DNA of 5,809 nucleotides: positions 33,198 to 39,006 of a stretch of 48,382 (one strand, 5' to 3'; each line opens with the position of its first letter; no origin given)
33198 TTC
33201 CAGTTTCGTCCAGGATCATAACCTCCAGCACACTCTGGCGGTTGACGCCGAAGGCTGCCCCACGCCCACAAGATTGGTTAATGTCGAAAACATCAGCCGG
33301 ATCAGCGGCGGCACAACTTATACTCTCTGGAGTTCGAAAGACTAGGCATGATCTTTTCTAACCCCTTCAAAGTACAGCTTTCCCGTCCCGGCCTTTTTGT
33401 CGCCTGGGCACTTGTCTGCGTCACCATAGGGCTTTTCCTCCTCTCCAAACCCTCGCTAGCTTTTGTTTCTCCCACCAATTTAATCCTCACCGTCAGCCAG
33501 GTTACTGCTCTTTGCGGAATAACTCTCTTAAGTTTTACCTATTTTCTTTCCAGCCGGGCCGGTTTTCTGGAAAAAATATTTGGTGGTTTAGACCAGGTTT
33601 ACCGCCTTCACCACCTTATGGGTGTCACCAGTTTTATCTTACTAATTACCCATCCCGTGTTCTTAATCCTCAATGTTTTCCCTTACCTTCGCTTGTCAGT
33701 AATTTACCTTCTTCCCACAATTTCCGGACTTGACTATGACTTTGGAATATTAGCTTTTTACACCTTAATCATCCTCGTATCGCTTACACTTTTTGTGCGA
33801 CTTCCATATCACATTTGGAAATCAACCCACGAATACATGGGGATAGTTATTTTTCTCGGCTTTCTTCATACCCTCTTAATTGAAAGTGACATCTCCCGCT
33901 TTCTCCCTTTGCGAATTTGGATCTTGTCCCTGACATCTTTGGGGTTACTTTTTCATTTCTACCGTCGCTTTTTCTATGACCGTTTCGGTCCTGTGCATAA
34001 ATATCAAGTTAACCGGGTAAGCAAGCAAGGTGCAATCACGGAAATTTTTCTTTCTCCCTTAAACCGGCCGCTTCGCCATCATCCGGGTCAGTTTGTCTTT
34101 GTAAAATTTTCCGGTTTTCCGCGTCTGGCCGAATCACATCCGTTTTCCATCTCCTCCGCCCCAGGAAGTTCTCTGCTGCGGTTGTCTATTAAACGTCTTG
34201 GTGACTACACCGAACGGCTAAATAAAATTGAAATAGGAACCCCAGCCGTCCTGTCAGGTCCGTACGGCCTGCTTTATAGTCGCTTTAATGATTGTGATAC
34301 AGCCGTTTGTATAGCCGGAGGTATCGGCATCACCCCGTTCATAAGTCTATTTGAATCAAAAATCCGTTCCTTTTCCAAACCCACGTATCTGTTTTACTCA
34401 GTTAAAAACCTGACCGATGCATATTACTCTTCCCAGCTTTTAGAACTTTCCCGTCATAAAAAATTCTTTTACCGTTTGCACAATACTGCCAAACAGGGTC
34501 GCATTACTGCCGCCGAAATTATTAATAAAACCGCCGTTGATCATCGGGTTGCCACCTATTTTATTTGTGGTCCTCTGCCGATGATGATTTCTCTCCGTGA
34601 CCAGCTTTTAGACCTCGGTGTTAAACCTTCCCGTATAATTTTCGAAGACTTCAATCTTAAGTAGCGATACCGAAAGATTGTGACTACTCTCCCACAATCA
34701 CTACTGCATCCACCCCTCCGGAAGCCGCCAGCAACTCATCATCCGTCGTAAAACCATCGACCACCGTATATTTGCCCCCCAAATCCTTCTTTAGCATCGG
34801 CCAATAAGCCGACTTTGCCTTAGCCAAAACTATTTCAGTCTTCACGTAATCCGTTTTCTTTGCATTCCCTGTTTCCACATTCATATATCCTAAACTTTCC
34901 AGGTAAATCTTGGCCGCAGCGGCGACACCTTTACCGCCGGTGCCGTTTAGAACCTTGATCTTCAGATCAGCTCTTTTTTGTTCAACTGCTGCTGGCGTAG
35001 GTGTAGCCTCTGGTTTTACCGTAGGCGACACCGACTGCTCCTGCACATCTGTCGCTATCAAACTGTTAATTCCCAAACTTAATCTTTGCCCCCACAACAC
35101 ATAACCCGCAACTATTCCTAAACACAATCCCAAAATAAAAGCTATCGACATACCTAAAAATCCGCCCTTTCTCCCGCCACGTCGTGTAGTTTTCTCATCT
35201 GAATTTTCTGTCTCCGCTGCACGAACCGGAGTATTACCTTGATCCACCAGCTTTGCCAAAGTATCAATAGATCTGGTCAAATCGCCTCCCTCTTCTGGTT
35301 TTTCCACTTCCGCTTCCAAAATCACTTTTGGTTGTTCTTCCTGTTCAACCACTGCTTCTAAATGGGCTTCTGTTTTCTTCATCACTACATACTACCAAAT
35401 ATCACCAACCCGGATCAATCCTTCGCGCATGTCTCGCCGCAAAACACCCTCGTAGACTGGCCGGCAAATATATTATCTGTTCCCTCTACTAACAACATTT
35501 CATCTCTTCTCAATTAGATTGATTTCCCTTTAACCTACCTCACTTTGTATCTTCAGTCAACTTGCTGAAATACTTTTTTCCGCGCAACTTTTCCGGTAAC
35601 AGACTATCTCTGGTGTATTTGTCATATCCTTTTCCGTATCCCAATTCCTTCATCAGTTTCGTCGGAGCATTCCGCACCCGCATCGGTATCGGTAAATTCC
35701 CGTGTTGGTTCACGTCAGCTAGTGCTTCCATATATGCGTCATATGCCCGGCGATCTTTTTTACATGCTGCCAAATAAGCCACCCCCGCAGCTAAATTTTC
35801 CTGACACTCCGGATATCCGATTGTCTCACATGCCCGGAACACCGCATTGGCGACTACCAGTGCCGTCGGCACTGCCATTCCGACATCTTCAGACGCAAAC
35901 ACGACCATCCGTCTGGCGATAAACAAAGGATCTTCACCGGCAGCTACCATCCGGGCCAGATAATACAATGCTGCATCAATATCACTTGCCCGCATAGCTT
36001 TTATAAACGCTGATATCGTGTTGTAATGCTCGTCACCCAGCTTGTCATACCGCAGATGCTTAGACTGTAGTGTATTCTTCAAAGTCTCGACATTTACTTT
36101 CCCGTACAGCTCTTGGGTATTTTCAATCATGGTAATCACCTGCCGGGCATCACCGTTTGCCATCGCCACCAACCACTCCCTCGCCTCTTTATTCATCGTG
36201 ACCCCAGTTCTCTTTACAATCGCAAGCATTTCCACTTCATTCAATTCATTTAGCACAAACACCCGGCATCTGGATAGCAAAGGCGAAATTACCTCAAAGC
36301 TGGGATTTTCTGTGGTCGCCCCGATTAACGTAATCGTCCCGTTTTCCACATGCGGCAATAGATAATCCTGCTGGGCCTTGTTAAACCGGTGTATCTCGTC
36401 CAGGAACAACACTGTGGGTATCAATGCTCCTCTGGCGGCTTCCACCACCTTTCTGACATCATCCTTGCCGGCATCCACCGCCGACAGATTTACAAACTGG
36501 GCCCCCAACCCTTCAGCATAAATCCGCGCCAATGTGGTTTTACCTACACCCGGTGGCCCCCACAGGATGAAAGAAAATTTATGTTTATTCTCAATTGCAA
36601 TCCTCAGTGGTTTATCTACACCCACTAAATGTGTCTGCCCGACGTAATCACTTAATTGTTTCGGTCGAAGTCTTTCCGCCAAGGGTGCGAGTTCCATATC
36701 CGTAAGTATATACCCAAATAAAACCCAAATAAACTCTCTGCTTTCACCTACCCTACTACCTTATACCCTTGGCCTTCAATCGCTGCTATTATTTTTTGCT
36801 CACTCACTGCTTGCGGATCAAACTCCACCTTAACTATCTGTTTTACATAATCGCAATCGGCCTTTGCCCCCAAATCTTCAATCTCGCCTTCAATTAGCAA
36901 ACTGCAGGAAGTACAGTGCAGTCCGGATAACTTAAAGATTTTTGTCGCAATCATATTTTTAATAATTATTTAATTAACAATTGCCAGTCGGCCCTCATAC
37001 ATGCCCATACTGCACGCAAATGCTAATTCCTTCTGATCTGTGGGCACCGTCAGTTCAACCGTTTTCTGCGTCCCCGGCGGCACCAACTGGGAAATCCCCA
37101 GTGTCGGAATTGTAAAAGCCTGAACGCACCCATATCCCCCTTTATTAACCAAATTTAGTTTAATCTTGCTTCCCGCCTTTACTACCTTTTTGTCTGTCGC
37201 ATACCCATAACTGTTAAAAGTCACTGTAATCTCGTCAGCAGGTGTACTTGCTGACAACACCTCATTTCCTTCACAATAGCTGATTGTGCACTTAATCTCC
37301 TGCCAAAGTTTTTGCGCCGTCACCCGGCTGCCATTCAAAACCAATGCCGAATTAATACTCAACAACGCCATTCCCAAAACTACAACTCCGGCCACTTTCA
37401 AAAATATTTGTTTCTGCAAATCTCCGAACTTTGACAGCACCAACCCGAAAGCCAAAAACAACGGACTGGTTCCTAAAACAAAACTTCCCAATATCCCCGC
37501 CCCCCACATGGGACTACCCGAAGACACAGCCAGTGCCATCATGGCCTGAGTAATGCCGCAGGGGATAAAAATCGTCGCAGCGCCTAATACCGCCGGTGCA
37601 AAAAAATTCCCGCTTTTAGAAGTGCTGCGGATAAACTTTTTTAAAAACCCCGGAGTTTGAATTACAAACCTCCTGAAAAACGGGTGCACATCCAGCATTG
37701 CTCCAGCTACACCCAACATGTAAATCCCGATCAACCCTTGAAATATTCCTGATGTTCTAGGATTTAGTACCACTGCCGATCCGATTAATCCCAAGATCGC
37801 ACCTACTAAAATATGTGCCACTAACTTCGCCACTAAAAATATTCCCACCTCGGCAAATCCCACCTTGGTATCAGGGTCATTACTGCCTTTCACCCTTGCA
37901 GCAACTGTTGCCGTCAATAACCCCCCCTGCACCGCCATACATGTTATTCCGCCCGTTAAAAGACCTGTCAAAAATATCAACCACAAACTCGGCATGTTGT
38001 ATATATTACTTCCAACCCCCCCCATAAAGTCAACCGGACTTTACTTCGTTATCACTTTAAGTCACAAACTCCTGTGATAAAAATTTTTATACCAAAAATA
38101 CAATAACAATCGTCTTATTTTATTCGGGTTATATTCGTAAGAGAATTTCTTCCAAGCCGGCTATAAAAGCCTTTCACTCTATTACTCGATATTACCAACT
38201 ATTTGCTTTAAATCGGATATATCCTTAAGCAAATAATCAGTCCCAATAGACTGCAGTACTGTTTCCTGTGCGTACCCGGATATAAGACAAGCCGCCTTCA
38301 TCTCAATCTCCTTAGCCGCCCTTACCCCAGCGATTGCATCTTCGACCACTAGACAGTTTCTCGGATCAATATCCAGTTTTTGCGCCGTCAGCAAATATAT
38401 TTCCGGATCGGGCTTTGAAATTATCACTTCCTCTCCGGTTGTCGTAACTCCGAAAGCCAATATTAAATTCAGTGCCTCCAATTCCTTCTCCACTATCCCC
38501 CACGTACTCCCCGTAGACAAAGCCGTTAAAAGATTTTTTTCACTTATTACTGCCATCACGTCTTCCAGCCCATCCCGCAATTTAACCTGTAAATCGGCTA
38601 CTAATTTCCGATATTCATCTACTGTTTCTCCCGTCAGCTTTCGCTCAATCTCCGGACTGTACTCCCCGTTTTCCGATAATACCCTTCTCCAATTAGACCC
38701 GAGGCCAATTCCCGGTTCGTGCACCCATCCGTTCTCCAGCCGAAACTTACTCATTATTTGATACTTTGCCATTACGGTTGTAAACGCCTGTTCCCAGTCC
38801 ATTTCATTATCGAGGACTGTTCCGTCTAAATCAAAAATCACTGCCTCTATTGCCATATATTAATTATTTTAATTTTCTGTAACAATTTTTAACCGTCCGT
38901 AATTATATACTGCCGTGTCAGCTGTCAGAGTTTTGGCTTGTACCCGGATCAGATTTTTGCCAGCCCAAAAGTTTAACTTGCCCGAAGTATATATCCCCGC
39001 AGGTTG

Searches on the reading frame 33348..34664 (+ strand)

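Call 55: search_protein_families(library=pfam, proteins=[window:33348-34664:+], max_evalue=0.1)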
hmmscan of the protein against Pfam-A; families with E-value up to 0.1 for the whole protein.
window:33348-34664:+ (438 aa): 5 families
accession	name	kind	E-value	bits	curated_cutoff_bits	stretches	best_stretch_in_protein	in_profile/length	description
PF01794.25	Ferric_reduct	-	1.4e-11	44.9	28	1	54-171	2-120/121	Ferric reductase like transmembrane component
PF08022.18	FAD_binding_8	-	2.6e-09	37.6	22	1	232-293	18-80/109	FAD-binding domain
PF00175.26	NAD_binding_1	-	3.1e-08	34.7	22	1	322-415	2-106/109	Oxidoreductase NAD-binding domain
PF08030.17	NAD_binding_6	-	0.0016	19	22.2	1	318-382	3-77/156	Ferric reductase NAD binding domain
PF00970.30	FAD_binding_6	-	0.017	15.9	21.1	1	221-309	7-97/99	Oxidoreductase FAD-binding domain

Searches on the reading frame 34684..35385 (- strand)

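Call 57: search_protein_families(library=pfam, proteins=[window:34684-35385:-], max_evalue=0.0001)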
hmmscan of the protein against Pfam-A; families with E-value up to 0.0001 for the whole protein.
window:34684-35385:- (233 aa): 1 family
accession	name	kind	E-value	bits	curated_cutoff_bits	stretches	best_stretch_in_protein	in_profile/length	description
PF13399.11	LytR_C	-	1.4e-10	42.4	22.2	1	140-232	1-83/86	LytR cell envelope-related transcriptional attenuator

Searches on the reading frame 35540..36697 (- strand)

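Call 57: search_protein_families(library=pfam, proteins=[window:35540-36697:-], max_evalue=0.0001)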
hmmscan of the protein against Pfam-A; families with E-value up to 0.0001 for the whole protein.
window:35540-36697:- (385 aa): 11 families
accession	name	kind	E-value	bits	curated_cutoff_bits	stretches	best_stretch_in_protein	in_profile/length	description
PF12002.13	MgsA_C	-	1.2e-48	165.6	27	1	238-379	2-150/167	MgsA AAA+ ATPase C terminal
PF16193.11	AAA_assoc_2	-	6.4e-21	74.8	34.3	1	165-236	4-81/81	AAA C-terminal domain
PF00004.35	AAA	-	9.2e-19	68.6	21.2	1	44-148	2-127/131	ATPase family associated with various cellular activities (AAA)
PF05496.18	RuvB_N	-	2.6e-15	57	27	1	10-125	1-116/159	Holliday junction DNA helicase RuvB P-loop domain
PF07728.20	AAA_5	-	1.2e-07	32.3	22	1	43-130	2-103/139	AAA domain (dynein-related subfamily)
PF01078.27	Mg_chelatase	-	1.7e-06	28.1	20.3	0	28-59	12-41/207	Magnesium chelatase, subunit ChlI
PF00158.32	Sigma54_activat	-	5.8e-06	26.5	20.2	0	96-131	96-131/168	Sigma-54 interaction domain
PF13401.12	AAA_22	-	1.6e-05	25.6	27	0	41-69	6-37/130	AAA domain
PF13173.12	AAA_14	-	2.6e-05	24.7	27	1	43-153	5-124/129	AAA domain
PF07724.20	AAA_2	-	4.4e-05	24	27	0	39-123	2-105/166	AAA domain (Cdc48 subfamily)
PF13191.12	AAA_16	-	6.7e-05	23.9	32.6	0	42-67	26-51/167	AAA ATPase domain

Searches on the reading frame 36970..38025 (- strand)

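Call 57: search_protein_families(library=pfam, proteins=[window:36970-38025:-], max_evalue=0.0001)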
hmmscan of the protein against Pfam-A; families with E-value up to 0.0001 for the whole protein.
window:36970-38025:- (351 aa): 2 families
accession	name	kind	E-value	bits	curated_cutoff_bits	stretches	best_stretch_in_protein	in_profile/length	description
PF13386.12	DsbD_2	-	2.2e-24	86.9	24.9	1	17-220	2-197/199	Cytochrome C biogenesis protein transmembrane region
PF13473.12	Cupredoxin_1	-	5.7e-09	36.4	27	1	260-347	17-102/104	Cupredoxin-like domain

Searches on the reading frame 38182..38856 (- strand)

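Call 57: search_protein_families(library=pfam, proteins=[window:38182-38856:-], max_evalue=0.0001)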
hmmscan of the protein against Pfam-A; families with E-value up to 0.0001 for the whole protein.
window:38182-38856:- (224 aa): 3 families
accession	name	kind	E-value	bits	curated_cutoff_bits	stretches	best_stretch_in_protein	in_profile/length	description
PF00702.32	Hydrolase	-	2.4e-24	87.2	26.4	1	3-183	1-189/191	haloacid dehalogenase-like hydrolase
PF13419.12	HAD_2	-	6.5e-23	82.2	23.8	1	6-189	1-176/178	Haloacid dehalogenase-like hydrolase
PF13242.12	Hydrolase_like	-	2.3e-06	27.8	22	1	146-216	2-75/75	HAD-hyrolase-like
